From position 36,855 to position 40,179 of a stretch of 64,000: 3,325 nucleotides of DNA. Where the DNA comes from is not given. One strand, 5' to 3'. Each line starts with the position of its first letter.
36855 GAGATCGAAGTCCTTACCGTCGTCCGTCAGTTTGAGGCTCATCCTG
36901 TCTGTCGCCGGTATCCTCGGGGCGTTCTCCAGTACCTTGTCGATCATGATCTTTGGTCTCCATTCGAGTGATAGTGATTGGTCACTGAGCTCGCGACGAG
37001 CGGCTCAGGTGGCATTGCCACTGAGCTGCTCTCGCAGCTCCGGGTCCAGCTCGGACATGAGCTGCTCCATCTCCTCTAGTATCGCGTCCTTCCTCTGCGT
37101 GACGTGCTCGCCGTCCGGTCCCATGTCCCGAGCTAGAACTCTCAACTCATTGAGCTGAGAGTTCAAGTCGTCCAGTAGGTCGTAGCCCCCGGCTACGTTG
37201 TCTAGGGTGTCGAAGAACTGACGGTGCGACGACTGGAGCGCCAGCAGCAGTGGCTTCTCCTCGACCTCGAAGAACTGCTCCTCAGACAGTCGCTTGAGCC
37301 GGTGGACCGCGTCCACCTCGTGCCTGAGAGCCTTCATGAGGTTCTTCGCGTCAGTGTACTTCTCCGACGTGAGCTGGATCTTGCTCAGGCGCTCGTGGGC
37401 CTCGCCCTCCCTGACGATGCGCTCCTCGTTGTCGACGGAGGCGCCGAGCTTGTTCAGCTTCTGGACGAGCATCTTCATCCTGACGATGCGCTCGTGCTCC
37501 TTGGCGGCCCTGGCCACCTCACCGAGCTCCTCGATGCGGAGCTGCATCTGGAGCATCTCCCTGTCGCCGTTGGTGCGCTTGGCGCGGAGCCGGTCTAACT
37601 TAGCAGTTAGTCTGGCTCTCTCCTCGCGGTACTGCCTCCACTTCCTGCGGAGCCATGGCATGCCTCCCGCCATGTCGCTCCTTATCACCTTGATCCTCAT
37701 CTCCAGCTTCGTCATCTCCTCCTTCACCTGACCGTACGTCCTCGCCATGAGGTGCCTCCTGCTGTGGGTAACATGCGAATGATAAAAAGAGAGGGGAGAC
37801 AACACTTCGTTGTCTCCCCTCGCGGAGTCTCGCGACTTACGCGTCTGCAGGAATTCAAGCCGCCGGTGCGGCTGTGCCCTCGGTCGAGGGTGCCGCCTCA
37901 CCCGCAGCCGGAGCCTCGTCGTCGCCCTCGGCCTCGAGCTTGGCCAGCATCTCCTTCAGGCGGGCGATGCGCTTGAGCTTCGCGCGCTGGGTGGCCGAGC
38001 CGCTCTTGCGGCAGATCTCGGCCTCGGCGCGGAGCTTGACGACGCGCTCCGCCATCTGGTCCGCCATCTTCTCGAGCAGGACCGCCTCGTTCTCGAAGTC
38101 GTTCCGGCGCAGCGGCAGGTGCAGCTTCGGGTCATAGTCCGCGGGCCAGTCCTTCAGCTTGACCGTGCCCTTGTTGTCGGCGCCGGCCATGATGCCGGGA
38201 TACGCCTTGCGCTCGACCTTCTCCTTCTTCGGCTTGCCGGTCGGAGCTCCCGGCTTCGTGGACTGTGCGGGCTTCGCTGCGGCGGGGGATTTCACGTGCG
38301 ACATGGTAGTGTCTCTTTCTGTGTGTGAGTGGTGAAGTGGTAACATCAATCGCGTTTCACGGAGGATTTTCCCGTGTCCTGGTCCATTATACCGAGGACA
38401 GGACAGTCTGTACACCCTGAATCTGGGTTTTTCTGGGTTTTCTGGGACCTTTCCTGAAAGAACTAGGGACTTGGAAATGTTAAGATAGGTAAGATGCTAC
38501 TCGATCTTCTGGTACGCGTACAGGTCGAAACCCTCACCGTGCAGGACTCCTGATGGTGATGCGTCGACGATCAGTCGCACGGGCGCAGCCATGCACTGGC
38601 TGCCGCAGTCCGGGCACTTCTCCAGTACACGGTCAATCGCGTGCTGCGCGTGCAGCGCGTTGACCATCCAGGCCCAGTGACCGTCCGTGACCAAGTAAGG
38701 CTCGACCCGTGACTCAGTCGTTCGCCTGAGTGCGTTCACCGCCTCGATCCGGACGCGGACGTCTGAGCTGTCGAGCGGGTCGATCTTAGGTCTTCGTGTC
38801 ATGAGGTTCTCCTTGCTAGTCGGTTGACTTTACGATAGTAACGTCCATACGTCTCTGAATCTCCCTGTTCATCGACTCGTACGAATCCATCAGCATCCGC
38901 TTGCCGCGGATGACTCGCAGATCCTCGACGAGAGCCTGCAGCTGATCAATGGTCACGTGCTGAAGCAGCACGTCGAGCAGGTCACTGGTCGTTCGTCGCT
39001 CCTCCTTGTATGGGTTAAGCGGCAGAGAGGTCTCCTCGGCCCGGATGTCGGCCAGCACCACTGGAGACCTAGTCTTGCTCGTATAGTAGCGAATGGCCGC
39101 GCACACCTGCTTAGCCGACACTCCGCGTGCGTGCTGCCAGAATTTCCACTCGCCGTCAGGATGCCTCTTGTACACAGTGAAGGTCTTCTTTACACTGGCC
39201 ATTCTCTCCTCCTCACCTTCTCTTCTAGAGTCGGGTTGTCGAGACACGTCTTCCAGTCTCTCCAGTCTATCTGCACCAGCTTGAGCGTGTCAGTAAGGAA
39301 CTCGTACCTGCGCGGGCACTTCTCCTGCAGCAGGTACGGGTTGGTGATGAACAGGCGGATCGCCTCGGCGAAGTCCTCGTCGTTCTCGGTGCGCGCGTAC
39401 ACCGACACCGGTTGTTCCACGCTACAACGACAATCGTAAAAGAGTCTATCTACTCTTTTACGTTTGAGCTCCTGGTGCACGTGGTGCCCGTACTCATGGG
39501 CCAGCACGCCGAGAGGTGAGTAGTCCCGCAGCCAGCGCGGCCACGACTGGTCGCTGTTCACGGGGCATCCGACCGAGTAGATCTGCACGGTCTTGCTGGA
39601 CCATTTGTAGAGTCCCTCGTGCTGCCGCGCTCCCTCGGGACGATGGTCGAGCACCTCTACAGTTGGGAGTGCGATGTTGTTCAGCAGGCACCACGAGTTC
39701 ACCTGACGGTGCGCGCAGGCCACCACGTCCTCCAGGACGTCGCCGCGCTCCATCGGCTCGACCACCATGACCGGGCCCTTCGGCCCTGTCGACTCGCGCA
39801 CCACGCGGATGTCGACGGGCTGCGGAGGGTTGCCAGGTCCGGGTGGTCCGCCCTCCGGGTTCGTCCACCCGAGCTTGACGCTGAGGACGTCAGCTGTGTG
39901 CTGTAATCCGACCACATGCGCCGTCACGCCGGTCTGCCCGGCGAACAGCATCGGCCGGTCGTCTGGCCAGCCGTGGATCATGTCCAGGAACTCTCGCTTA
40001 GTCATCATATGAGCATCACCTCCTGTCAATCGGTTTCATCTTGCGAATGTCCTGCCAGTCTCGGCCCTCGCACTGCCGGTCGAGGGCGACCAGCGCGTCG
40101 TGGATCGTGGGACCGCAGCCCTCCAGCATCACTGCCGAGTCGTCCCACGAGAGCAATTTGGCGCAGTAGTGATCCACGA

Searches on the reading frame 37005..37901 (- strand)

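Call 11: search_protein_families(library=pfam, proteins=[window:37005-37901:-], max_evalue=0.01)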
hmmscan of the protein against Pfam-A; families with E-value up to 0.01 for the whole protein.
window:37005-37901:- (298 aa): 1 family
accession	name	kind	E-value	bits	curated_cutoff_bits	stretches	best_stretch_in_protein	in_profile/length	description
PF23742.1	VBS_C3G9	-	0.0011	19.5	27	1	113-193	8-85/120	C3G9 VBS-like domain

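Call 44: search_protein_families(library=phrogs, proteins=[window:37005-37901:-], max_evalue=0.001)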
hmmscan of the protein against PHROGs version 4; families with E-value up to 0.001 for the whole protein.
window:37005-37901:- (298 aa): 0 families

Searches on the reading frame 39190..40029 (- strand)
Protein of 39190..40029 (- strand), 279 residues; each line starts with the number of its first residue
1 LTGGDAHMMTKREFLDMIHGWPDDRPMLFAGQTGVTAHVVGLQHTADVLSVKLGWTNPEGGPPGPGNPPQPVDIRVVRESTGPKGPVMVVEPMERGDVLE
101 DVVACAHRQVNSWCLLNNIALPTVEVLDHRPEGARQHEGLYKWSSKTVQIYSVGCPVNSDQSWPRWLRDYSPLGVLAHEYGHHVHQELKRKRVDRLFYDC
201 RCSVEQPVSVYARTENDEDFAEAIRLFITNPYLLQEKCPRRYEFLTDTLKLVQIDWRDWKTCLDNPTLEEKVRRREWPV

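Call 11: search_protein_families(library=pfam, proteins=[window:39190-40029:-], max_evalue=0.01)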
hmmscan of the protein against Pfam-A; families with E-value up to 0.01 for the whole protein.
window:39190-40029:- (279 aa): 1 family
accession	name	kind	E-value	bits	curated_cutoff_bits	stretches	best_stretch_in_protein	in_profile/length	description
PF06167.18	Peptidase_M90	-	0.005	16.9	26.2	1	199-247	194-240/243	Glucose-regulated metallo-peptidase M90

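Call 44: search_protein_families(library=phrogs, proteins=[window:39190-40029:-], max_evalue=0.001)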
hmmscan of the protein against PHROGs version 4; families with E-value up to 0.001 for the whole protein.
window:39190-40029:- (279 aa): 0 families
